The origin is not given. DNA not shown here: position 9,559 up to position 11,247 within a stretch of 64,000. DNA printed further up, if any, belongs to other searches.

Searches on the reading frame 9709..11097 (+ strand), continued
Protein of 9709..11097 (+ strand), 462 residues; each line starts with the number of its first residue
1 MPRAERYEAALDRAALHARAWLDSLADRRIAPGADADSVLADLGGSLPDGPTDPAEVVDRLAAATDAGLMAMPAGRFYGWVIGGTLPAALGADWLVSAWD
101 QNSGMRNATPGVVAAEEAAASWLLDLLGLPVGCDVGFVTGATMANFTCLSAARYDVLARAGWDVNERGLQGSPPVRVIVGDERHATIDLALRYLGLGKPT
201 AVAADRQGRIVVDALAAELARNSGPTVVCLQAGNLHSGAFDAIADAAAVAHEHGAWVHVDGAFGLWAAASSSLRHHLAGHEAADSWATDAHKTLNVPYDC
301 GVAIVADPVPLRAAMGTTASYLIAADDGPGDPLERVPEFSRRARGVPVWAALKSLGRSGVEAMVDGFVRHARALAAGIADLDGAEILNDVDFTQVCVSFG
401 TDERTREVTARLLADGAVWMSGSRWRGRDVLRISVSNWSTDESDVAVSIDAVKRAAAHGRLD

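Call 62: find_encoding_contigs(protein=P0124, flank=5000, max_places=2)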
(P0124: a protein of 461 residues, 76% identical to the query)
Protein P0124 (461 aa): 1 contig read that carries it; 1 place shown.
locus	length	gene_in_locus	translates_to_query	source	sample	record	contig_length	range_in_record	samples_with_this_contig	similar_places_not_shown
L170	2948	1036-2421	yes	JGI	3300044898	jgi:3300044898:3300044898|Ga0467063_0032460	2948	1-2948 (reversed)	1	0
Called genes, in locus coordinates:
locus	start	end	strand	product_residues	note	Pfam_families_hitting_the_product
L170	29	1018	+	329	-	PF09924:LPG_synthase_C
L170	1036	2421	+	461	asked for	PF00282:Pyridoxal_deC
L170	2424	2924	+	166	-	PF10604:Polyketide_cyc2 (weak)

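Call 63: find_encoding_contigs(protein=P0126, flank=5000, max_places=2)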
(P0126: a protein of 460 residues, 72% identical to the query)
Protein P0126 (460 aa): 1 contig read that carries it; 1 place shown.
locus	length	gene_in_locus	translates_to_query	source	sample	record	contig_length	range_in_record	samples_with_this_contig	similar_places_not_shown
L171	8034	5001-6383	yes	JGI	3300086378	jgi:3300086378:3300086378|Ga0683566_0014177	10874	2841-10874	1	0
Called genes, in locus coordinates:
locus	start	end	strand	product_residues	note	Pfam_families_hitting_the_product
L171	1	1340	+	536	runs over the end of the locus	PF00342:PGI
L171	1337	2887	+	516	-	PF00479:G6PD_N, PF02781:G6PD_C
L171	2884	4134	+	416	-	PF10128:OpcA_G6PD_assem, PF20171:OpcA_G6PD_C, PF07382:HC2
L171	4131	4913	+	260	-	PF01182:Glucosamine_iso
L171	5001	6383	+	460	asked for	PF00282:Pyridoxal_deC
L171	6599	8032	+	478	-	?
